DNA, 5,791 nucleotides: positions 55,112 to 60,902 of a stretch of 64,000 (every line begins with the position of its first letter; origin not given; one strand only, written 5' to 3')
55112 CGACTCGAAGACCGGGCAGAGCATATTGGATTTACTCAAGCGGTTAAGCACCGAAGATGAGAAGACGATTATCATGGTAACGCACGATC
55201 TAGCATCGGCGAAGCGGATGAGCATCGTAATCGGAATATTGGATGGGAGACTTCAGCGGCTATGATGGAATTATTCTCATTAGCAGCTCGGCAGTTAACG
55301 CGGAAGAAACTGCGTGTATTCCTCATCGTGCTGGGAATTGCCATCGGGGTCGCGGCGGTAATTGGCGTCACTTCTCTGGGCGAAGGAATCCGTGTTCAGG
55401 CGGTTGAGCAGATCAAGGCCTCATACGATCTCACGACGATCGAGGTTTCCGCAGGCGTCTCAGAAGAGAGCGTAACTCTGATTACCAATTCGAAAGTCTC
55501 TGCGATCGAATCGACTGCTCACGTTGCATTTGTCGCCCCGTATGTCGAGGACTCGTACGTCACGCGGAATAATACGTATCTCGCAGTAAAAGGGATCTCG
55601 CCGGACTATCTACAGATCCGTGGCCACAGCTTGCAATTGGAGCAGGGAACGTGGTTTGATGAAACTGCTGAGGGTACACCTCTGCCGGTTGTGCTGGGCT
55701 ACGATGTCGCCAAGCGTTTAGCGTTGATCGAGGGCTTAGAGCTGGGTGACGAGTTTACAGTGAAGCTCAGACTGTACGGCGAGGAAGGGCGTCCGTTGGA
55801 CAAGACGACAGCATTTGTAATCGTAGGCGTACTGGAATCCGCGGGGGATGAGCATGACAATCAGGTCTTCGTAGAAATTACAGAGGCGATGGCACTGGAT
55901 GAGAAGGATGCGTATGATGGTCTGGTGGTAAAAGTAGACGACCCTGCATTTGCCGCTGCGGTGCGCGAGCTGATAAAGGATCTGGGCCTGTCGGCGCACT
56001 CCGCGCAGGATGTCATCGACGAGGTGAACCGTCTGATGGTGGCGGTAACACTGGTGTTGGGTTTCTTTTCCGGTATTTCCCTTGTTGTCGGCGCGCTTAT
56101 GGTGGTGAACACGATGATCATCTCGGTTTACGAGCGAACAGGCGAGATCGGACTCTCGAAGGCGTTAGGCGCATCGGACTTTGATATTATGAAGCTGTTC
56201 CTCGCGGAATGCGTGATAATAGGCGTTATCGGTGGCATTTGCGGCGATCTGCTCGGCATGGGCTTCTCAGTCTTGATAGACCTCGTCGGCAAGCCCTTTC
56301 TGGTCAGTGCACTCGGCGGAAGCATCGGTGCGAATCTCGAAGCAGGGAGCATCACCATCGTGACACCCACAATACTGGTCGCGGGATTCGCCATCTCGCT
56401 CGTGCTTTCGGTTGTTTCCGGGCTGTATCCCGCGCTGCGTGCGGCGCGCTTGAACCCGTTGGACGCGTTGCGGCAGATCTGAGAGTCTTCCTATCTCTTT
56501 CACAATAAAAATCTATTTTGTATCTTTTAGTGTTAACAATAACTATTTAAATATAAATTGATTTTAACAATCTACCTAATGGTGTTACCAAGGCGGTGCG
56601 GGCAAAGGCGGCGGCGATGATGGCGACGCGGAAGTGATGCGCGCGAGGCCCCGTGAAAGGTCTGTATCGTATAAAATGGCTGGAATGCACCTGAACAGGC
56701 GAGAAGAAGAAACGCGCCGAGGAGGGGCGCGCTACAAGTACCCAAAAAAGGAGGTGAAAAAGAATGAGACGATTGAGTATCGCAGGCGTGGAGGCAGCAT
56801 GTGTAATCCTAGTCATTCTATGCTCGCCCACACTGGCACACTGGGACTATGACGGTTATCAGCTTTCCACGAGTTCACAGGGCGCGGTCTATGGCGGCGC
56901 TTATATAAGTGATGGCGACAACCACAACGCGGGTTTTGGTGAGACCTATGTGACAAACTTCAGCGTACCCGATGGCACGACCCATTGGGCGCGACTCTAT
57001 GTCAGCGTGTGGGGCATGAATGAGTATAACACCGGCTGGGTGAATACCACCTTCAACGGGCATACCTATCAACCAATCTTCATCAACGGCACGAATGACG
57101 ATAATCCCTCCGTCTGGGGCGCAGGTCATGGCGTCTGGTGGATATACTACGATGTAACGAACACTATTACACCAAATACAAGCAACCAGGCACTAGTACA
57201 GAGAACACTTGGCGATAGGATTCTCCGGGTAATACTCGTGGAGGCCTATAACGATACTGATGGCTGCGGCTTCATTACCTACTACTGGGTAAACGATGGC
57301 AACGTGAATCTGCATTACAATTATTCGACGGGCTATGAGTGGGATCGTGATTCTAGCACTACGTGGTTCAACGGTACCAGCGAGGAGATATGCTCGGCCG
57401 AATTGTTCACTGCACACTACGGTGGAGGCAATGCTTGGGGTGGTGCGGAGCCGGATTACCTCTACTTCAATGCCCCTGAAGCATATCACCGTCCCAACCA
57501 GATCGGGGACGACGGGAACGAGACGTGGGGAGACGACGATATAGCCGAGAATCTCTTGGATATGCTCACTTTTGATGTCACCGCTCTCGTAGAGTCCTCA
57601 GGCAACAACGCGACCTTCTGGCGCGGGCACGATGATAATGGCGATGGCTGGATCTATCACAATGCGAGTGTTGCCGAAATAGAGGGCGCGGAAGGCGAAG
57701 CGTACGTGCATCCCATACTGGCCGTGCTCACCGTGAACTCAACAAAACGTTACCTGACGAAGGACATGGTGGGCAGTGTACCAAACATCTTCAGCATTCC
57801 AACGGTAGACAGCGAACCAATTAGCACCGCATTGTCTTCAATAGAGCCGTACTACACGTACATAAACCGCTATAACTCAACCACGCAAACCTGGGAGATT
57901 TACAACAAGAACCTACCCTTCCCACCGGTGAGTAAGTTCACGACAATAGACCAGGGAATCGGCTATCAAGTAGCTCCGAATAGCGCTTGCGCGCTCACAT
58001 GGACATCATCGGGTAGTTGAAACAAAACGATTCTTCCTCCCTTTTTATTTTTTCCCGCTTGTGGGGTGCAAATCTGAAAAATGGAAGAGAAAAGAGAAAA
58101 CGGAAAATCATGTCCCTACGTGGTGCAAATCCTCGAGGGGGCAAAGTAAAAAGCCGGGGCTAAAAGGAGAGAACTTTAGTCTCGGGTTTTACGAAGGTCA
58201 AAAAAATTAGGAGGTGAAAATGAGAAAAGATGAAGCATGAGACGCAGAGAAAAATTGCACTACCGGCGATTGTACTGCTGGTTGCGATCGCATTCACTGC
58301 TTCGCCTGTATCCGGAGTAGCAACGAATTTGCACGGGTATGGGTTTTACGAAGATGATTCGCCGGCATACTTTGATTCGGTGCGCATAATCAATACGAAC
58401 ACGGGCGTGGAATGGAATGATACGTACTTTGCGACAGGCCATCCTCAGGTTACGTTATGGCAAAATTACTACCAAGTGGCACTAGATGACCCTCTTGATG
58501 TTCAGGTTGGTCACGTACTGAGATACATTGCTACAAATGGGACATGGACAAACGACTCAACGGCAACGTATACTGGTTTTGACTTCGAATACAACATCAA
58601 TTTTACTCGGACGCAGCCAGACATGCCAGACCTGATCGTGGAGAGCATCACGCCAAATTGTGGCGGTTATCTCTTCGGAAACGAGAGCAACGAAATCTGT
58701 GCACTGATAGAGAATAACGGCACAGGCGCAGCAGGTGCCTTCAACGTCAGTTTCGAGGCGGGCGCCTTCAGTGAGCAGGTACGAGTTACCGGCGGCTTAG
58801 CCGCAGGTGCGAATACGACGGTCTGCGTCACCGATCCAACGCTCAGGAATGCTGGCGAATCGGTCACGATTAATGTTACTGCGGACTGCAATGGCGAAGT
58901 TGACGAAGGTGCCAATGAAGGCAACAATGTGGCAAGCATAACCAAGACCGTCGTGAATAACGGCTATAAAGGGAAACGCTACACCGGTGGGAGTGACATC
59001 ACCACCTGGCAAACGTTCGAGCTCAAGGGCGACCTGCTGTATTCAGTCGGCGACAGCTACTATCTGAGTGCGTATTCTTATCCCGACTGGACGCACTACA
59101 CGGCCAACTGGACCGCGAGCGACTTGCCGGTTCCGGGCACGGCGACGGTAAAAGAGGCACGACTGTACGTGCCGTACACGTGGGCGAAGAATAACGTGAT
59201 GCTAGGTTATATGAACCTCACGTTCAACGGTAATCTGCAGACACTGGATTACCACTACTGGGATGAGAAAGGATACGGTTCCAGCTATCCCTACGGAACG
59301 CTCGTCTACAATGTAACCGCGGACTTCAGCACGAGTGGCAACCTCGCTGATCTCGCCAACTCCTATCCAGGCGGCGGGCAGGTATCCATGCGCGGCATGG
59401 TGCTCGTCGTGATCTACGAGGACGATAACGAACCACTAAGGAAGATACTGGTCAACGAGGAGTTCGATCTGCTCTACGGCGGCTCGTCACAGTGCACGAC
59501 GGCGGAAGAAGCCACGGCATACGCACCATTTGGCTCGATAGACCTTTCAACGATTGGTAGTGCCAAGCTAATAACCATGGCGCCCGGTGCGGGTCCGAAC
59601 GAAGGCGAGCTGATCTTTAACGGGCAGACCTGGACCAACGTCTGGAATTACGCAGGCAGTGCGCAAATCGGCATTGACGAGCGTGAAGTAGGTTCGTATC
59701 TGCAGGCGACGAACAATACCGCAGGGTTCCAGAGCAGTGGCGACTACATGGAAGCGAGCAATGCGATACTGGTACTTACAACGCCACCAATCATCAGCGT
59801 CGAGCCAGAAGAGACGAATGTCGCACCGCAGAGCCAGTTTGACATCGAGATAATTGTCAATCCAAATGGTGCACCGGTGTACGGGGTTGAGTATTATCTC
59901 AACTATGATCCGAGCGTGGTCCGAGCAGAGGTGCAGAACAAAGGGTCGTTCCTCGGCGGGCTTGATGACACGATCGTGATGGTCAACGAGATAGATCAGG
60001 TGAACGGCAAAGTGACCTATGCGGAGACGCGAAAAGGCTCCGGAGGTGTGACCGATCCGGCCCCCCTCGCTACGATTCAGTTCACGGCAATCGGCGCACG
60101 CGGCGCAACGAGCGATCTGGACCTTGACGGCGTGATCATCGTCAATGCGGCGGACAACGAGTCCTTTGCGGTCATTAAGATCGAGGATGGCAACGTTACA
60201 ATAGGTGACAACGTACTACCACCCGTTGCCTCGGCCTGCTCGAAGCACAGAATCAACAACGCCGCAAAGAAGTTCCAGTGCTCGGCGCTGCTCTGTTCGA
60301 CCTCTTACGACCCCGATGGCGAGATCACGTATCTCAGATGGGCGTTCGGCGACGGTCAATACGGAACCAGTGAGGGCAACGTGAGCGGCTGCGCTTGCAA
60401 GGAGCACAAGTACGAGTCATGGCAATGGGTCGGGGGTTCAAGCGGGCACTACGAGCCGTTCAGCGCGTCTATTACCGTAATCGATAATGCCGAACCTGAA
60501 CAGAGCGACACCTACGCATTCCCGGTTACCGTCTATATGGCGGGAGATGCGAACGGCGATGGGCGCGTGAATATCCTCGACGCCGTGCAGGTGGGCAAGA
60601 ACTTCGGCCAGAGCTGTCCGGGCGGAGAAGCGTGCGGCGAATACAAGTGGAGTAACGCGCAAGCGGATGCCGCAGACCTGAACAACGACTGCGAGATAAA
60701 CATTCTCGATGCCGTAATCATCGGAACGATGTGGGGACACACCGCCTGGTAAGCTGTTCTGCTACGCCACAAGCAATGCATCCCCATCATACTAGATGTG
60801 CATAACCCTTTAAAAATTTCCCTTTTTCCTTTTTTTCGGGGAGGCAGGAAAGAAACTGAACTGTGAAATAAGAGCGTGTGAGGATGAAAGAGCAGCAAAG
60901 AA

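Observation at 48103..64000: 16-kb surface locus: five paralogs of an uncharacterised 'ARLYV.W' (DUF3344-like) domain around a MacB-type ABC pump, with CARDB, PKD, cohesin, dockerin and PGF-CTERM modules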

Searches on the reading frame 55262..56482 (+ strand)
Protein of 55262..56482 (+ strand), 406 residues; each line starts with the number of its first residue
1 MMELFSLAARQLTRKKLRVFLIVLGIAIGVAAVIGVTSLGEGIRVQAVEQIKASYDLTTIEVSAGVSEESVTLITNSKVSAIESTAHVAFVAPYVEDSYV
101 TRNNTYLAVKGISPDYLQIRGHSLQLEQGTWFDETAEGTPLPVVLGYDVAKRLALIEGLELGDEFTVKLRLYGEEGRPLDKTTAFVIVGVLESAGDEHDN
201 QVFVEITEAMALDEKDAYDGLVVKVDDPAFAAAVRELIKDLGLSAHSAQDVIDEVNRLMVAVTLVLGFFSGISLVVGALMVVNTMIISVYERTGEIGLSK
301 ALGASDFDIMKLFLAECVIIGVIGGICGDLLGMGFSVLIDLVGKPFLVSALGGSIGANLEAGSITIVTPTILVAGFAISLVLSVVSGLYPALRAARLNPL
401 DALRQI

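Call 5: search_protein_families(library=pfam, proteins=[window:55262-56482:+], max_evalue=0.01)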
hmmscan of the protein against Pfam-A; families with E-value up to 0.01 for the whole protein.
window:55262-56482:+ (406 aa): 3 families
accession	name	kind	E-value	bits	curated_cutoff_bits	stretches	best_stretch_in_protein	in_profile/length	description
PF12704.14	MacB_PCD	-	3.2e-30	106.4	27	1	20-240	2-206/207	MacB-like periplasmic core domain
PF02687.27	FtsX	-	2e-18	67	25.5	1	268-399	2-120/120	FtsX-like permease C-terminal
PF11072.13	DUF2859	-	0.0021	18.3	25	1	207-254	86-132/147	Protein of unknown function (DUF2859)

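Call 6: search_protein_families(library=ncbifam, proteins=[window:55262-56482:+], max_evalue=0.01)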
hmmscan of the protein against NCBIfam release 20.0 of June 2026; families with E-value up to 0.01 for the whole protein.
window:55262-56482:+ (406 aa): 9 families
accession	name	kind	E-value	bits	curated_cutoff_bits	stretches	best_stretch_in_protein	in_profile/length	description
TIGR02212.1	lolCE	equivalog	1.3e-31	110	362.45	1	20-405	25-410/411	lipoprotein-releasing ABC transporter permease subunit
NF007826.0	PRK10535.1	equivalog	1.9e-30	105.8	966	2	246-403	505-645/648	macrolide ABC transporter ATP-binding protein/permease MacB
NF008357.0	PRK11146.1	exception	1.5e-19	70.1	439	1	21-402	29-410/414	lipoprotein-releasing ABC transporter permease subunit LolE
TIGR03434.1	ADOP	subfamily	9.5e-18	63.7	622.3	1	100-405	522-802/803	ADOP family duplicated permease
TIGR02213.1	lolE_release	exception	1.3e-17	63.8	540.35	1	22-403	27-408/411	lipoprotein-releasing ABC transporter permease subunit LolE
NF038346.1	FtsX_actino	exception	8.8e-14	51.6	250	1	209-386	123-301/308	permease-like cell division protein FtsX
NF008076.0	PRK10814.1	exception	3.3e-13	49.4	473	1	19-404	27-397/399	lipoprotein-releasing ABC transporter permease subunit LolC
NF038347.1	FtsX_Gpos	exception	5.6e-10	39.1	225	1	213-386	116-290/296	permease-like cell division protein FtsX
TIGR00439.2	FtsX_Gneg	equivalog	5.2e-06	25.9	255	1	249-333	153-237/292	permease-like cell division protein FtsX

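Call 33: find_homologous_proteins(query=window:55262-56482:+, max_evalue=1e-10)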
Query window:55262-56482:+ (406 aa): 633 proteins with E <= 1e-10 among 8000 candidates; the best 120 are listed.
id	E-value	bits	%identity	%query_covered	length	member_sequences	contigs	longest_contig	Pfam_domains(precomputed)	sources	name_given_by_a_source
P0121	4.0e-249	844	100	100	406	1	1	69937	PF02687.28,PF12704.15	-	-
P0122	2.2e-214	730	86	100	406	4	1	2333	PF02687.28,PF12704.15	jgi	jgi:putative ABC transport system permease protein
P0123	3.1e-213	726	85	100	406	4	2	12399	PF02687.28,PF12704.15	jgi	jgi:putative ABC transport system permease protein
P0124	2.6e-208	710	83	100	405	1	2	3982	PF02687.28,PF12704.15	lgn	-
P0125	3.7e-207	706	82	100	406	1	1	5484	PF02687.28,PF12704.15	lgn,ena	-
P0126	5.6e-206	702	82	100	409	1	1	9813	PF02687.28,PF12704.15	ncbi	-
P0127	4.8e-204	696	83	100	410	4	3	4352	PF02687.28,PF12704.15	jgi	jgi:putative ABC transport system permease protein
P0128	2.5e-203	693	81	100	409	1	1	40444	PF02687.28,PF12704.15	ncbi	ncbi:MAG: ABC transporter permease [Candidatus Methanospirareceae archaeon]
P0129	3.8e-203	693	80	100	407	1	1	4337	PF02687.28,PF12704.15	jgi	jgi:putative ABC transport system permease protein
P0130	3.3e-202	690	81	100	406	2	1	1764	PF02687.28,PF12704.15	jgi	jgi:putative ABC transport system permease protein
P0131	4.3e-201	686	80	100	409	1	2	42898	PF02687.28,PF12704.15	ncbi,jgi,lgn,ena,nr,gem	ncbi:MAG TPA: ABC transporter permease [Methanomicrobia archaeon]|nr:ABC transporter permease [Metha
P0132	4.6e-201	686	84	97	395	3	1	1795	PF02687.28,PF12704.15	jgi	jgi:putative ABC transport system permease protein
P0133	6.3e-201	685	81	100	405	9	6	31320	PF02687.28,PF12704.15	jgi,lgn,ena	-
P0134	1.3e-200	684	80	100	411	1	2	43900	PF02687.28,PF12704.15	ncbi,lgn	-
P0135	3.7e-199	680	81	100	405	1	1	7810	PF02687.28,PF12704.15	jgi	jgi:putative ABC transport system permease protein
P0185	1.5e-185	635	75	100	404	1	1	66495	PF02687.28,PF12704.15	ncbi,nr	ncbi:ABC transporter permease [ANME-1 cluster archaeon AG-394-G21]|nr:ABC transporter permease [ANME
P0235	6.1e-123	429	53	100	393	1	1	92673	PF02687.28,PF12704.15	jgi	jgi:putative ABC transport system permease protein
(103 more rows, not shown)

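Call 44: search_solved_structures(query=window:55262-56482:+, max_evalue=0.001)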
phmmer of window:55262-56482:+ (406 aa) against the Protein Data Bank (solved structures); distinct sequences matched with E-value up to 0.001: 14.
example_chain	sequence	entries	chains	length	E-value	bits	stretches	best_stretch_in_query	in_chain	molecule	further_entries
5gko_A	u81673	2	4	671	3.2e-30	108.8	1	2-404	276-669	Macrolide export ATP-binding/permease protein MacB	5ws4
9o9x_C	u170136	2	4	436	8.9e-24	87.6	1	181-405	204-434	ABC transporter permease YtrF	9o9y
5lil_A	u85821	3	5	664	1.7e-21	80.1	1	1-405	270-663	Macrolide export ATP-binding/permease protein MacB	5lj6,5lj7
5nik_J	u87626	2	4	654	1.5e-20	77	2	252-404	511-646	Macrolide export ATP-binding/permease protein MacB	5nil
9w37_A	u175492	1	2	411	6.8e-20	74.8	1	21-404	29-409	LolF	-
9w35_A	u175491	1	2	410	7.9e-20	74.6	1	21-404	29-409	LolF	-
9w2w_A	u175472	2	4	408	7.6e-19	71.4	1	21-403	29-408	LolF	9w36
5xu1_M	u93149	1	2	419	1.8e-17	66.8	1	251-404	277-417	ABC transporter permeae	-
7arh_E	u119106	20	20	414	1.3e-11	47.6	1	20-402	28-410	Lipoprotein-releasing system transmembrane protein LolE | Lipoprotein transporter subunit LolE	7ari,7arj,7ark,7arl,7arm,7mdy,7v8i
7mdx_B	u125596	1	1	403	2.7e-11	46.5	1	20-399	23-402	Lipoprotein-releasing system transmembrane protein LolE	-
9rli_E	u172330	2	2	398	2e-10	43.7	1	20-402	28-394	Lipoprotein-releasing system transmembrane protein LolE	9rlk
7arh_C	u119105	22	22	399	1.5e-08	37.6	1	143-404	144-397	Lipoprotein-releasing ABC transporter permease subunit LolC | Lipo-releasing system transmembrane protein lolC | Lipoprotein-releasing system transmembrane prot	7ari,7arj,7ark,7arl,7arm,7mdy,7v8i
7mdx_A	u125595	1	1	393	5.6e-07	32.4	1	143-400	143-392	Lipoprotein-releasing system transmembrane protein LolC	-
8idb_C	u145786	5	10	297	0.00019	24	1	252-381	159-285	Cell division protein FtsX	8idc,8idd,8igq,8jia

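Call 53: find_encoding_contigs(protein=P0235, flank=10000, max_places=1)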
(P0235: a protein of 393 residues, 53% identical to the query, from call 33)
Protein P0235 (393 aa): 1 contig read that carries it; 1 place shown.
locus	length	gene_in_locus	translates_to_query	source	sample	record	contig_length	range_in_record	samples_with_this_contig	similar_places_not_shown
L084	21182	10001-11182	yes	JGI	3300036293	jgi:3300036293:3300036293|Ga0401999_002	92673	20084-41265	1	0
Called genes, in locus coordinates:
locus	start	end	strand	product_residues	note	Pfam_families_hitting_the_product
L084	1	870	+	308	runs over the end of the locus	PF05496:RuvB_N (weak), PF13177:DNA_pol3_delta2, PF00004:AAA, PF13173:AAA_14 (weak), PF25361:AAA_lid_RFC1, PF08542:Rep_fac_C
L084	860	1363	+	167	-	PF06695:Sm_multidrug_ex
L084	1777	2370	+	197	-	PF00963:Cohesin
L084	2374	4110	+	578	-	PF00404:Dockerin_1, PF00496:SBP_bac_5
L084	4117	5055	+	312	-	PF19300:BPD_transp_1_N, PF00528:BPD_transp_1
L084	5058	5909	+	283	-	PF12911:OppC_N, PF00528:BPD_transp_1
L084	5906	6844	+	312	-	PF00005:ABC_tran, PF08352:oligo_HPY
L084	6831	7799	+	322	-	PF00005:ABC_tran, PF08352:oligo_HPY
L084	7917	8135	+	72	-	PF26551:DUF8180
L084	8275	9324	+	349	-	PF11824:DUF3344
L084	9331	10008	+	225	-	PF02463:SMC_N (faint), PF00005:ABC_tran, PF13304:AAA_21 (faint)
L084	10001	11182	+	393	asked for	PF12704:MacB_PCD, PF02687:FtsX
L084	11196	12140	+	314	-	PF11824:DUF3344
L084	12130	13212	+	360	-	-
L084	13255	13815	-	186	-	PF09970:DUF2204 (faint), PF19502:DUF6036 (faint)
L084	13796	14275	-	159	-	-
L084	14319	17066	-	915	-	PF03699:UPF0182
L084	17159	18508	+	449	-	PF01266:DAO (faint), PF03486:HI0933_like (faint), PF07992:Pyr_redox_2, PF13450:NAD_binding_8 (faint), PF13738:Pyr_redox_3, PF00070:Pyr_redox, PF02852:Pyr_redox_dim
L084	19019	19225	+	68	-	-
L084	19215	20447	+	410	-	-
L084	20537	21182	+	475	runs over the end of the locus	PF02310:B12-binding, PF04055:Radical_SAM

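Call 54: find_encoding_contigs(protein=P0185, flank=10000, max_places=1)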
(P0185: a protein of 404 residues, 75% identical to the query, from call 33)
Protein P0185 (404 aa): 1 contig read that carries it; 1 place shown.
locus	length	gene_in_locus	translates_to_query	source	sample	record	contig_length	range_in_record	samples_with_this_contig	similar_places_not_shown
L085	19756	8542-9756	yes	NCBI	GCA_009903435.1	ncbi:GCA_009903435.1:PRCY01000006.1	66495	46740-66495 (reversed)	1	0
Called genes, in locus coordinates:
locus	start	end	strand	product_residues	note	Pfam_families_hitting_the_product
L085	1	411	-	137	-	?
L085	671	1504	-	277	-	PF01678:DAP_epimerase, PF05544:Pro_racemase (faint), PF01678:DAP_epimerase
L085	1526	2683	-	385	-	PF00155:Aminotran_1_2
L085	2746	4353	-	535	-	PF00117:GATase, PF02540:NAD_synthase (weak), PF00958:GMP_synt_C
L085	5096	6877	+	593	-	PF11824:DUF3344, PF07705:CARDB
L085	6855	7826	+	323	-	PF11824:DUF3344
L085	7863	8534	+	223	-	PF02463:SMC_N (faint), PF00005:ABC_tran, PF13304:AAA_21 (faint)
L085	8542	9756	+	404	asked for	PF12704:MacB_PCD, PF02687:FtsX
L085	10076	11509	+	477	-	PF07705:CARDB, PF11824:DUF3344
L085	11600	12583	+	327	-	PF11824:DUF3344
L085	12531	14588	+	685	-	PF07705:CARDB, PF11824:DUF3344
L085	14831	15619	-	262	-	PF13353:Fer4_12, PF04055:Radical_SAM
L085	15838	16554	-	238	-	-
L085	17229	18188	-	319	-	PF07584:BatA, PF00092:VWA, PF13519:VWA_2, PF13768:VWA_3 (faint)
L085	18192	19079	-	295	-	PF01882:DUF58, PF13519:VWA_2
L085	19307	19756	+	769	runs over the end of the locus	PF11369:DUF3160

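Call 79: search_protein_families(library=padloc, proteins=[window:55262-56482:+], max_evalue=0.001)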
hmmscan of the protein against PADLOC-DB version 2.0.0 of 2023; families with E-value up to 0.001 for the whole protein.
window:55262-56482:+ (406 aa): 2 families
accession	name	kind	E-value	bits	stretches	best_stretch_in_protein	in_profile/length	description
PDLC01991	CARF_m8--CARF_LolE_TM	-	1.2e-11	41.6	2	274-395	444-548/810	-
PDLC01990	CARF_m8--CARF_Beta-galactosidase_LolE_TM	-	0.0003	16.2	1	272-397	1418-1528/1791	-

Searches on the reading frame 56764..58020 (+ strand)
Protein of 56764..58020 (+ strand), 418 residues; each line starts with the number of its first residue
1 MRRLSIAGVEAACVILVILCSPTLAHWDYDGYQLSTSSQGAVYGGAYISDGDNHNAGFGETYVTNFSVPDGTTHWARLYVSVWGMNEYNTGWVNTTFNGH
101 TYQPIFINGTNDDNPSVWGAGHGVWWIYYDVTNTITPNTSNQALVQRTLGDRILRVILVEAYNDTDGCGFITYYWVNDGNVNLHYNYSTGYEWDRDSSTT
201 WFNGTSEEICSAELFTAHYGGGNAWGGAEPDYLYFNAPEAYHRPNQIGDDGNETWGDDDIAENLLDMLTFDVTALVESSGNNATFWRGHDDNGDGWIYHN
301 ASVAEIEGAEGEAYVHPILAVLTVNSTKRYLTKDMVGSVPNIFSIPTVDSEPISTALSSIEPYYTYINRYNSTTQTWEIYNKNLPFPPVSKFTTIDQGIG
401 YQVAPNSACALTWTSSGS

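Call 5: search_protein_families(library=pfam, proteins=[window:56764-58020:+], max_evalue=0.01)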
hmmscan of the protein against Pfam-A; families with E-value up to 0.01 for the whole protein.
window:56764-58020:+ (418 aa): 1 family
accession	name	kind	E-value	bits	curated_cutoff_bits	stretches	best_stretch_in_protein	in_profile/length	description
PF11824.13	DUF3344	-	2.1e-27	96.9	27.2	1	29-324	2-274/275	Protein of unknown function (DUF3344)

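Call 6: search_protein_families(library=ncbifam, proteins=[window:56764-58020:+], max_evalue=0.01)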
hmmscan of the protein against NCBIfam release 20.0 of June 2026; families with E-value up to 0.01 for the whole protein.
window:56764-58020:+ (418 aa): 0 families

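Call 79: search_protein_families(library=padloc, proteins=[window:56764-58020:+], max_evalue=0.001)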
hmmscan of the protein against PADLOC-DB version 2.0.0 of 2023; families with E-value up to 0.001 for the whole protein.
window:56764-58020:+ (418 aa): 0 families

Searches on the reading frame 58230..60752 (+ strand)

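Call 5: search_protein_families(library=pfam, proteins=[window:58230-60752:+], max_evalue=0.01)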
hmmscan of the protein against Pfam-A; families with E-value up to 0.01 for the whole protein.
window:58230-60752:+ (840 aa): 5 families
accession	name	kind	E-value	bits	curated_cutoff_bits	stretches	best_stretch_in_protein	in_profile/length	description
PF11824.13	DUF3344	-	1.2e-67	228.8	27.2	1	251-516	2-274/275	Protein of unknown function (DUF3344)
PF07705.17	CARDB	-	1.2e-14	54.8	22.7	1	133-236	2-100/101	CARDB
PF00404.24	Dockerin_1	-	4.3e-09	36.9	22.9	1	771-831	1-52/57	Dockerin type I domain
PF00963.24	Cohesin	-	6.3e-07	30.1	24.1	1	524-648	3-130/139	Cohesin domain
PF18911.6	PKD_4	-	0.00043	20.7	27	1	688-717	23-50/85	PKD domain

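Call 6: search_protein_families(library=ncbifam, proteins=[window:58230-60752:+], max_evalue=0.01)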
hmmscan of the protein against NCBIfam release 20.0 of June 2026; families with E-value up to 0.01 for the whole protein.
window:58230-60752:+ (840 aa): 0 families

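Call 79: search_protein_families(library=padloc, proteins=[window:58230-60752:+], max_evalue=0.001)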
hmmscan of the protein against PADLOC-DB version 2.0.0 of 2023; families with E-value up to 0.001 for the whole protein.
window:58230-60752:+ (840 aa): 0 families
